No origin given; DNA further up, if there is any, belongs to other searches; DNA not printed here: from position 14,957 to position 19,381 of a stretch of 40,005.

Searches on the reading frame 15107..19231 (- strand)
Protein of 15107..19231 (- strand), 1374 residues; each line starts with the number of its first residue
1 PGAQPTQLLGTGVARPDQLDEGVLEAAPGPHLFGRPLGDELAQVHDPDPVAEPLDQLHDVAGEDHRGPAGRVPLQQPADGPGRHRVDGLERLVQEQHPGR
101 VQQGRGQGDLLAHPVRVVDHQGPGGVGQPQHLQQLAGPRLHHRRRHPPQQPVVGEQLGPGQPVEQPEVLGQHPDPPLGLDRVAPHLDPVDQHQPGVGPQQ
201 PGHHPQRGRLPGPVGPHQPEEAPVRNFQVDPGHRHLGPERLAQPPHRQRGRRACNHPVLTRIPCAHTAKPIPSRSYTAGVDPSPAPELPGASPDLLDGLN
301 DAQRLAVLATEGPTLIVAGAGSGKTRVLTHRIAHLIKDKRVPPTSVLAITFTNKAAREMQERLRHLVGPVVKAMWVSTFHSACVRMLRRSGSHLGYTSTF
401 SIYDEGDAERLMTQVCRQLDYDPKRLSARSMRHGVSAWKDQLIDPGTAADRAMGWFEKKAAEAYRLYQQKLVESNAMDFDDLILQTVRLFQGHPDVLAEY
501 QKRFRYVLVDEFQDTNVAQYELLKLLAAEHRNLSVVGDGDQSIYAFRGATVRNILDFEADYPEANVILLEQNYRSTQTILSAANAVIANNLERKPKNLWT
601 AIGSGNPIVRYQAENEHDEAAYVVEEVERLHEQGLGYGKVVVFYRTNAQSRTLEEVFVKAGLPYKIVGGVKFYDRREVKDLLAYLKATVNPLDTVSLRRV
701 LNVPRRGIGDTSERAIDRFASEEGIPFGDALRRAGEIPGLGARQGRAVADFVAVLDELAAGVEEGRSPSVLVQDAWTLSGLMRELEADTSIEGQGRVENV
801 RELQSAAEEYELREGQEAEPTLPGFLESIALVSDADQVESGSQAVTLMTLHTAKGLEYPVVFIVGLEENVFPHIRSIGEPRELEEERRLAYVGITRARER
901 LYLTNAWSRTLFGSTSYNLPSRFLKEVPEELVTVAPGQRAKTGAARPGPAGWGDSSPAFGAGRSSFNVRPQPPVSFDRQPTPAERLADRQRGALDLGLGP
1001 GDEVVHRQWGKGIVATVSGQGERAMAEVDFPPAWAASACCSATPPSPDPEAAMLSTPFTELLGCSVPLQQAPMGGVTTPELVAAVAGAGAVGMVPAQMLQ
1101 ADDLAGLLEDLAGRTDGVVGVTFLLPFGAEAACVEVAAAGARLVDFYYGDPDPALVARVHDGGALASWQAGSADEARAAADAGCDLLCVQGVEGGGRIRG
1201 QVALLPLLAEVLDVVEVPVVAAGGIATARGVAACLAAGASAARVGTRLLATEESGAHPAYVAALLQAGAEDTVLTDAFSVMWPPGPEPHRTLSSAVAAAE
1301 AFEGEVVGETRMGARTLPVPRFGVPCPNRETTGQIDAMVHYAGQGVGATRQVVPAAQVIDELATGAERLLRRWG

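Call 47: search_protein_families(library=pfam, proteins=[window:15107-19231:-], max_evalue=0.00001)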
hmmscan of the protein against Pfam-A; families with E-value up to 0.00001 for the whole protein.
window:15107-19231:- (1374 aa): 7 families
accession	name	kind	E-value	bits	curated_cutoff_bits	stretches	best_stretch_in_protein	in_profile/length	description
PF00580.27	UvrD-helicase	-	1.3e-92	310.8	23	1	299-562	1-271/271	UvrD/REP helicase N-terminal domain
PF13361.12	UvrD_C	-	1.2e-75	255.6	25.6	2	567-731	1-165/350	UvrD-like helicase C-terminal domain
PF03060.21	NMO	-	1.4e-47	163.1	28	1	1057-1363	3-329/331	Nitronate monooxygenase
PF13245.12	AAA_19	-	8.1e-25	88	25.1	1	303-547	1-134/134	AAA domain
PF13538.12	UvrD_C_2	-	1.6e-09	37.9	27.4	1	845-904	2-52/52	UvrD-like helicase C-terminal domain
PF00478.31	IMPDH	-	1.4e-07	31.3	25.6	0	1200-1257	191-248/345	IMP dehydrogenase / GMP reductase domain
PF13604.12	AAA_30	-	4.7e-07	30.2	27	0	299-364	2-67/191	AAA domain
